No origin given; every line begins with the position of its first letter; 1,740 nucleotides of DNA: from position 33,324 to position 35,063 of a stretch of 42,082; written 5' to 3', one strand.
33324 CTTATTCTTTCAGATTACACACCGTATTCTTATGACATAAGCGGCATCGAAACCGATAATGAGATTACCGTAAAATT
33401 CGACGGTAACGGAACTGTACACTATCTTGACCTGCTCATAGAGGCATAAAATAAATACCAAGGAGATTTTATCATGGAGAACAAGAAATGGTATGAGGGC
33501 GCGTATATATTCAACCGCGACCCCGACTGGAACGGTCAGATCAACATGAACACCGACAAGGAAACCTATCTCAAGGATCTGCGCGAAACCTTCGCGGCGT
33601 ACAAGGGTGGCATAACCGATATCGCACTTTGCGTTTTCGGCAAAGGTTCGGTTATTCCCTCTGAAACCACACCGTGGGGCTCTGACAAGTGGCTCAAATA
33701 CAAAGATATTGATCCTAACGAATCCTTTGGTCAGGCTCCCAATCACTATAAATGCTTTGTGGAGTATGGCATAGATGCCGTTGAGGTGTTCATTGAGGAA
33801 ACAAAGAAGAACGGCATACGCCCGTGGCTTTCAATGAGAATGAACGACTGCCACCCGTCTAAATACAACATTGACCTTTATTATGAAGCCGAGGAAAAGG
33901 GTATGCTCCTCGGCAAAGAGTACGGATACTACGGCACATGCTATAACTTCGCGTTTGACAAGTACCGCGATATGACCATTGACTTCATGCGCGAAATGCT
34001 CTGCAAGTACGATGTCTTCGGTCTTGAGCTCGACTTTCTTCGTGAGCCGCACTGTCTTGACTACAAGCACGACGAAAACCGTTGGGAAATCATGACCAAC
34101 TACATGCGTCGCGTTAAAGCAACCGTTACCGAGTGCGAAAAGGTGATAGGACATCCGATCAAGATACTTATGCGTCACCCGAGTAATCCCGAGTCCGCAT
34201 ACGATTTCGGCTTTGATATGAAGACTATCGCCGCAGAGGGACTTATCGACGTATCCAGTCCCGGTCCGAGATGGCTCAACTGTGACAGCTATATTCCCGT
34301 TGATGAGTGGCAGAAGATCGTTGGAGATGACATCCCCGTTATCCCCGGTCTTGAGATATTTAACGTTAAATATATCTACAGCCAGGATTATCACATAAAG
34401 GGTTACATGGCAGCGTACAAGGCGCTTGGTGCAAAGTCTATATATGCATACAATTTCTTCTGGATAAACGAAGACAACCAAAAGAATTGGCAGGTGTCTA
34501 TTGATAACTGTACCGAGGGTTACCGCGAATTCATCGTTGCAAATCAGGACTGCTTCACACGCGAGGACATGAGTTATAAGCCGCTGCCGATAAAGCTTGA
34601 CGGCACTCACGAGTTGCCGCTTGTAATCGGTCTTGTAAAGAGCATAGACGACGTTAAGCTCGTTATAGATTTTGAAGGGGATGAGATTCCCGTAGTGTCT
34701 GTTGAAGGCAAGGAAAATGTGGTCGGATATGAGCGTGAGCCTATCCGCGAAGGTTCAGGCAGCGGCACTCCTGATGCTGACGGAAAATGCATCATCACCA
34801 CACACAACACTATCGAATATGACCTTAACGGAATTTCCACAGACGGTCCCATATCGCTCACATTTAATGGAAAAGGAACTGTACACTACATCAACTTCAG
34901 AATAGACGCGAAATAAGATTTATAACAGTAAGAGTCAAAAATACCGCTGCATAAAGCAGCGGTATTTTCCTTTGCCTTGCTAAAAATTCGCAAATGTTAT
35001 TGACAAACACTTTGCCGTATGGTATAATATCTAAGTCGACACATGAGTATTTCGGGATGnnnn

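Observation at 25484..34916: Seven-member tandem array (4 intact, 2 disrupted, 1 relic) of an unassigned ~480-aa cytoplasmic protein family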

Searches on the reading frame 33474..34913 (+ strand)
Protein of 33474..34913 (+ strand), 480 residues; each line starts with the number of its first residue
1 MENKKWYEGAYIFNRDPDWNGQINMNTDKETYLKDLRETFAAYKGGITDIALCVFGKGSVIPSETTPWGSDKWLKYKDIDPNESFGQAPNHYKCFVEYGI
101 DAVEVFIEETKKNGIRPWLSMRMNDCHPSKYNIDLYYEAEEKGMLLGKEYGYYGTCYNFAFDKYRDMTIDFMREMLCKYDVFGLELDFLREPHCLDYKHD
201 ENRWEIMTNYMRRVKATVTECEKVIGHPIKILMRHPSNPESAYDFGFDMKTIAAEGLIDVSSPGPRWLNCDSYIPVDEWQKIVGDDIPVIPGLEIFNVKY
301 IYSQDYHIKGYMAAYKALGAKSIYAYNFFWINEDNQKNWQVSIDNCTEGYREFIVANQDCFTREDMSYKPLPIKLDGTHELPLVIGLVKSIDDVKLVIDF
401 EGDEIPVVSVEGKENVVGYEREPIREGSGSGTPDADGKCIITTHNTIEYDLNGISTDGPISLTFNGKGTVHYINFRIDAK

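Call 6: search_protein_families(library=pfam, proteins=[window:33474-34913:+], max_evalue=1)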
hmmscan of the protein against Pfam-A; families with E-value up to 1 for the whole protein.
window:33474-34913:+ (480 aa): 0 families

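Call 7: search_protein_families(library=ncbifam, proteins=[window:33474-34913:+], max_evalue=1)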
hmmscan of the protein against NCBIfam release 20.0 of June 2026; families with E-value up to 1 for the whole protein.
window:33474-34913:+ (480 aa): 0 families

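Call 63: list_cluster_members(proteins=[P0001, P0002, P0003, window:33474-34913:+, window:23989-25356:+])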
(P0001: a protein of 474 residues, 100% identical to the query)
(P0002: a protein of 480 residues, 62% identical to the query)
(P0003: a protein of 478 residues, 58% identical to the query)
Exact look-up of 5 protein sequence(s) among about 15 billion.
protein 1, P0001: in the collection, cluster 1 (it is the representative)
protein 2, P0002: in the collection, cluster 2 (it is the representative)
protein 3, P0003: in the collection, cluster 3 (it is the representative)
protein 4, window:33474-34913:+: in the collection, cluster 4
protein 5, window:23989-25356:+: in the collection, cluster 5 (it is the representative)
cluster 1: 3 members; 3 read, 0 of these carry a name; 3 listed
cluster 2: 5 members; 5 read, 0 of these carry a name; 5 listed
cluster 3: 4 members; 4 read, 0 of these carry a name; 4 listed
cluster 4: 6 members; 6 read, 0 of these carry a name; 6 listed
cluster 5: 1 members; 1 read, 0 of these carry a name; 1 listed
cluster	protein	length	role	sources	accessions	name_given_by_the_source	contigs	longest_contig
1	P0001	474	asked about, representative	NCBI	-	-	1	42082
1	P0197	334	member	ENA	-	-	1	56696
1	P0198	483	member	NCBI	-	-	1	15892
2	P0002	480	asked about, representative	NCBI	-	-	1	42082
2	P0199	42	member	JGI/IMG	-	-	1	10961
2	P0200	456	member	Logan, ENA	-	-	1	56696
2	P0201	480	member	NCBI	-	-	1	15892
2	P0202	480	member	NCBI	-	-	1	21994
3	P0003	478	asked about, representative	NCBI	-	-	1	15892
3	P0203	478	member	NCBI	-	-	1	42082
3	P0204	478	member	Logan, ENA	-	-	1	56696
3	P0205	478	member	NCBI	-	-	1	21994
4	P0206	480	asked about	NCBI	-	-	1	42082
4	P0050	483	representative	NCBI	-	-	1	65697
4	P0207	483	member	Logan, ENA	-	-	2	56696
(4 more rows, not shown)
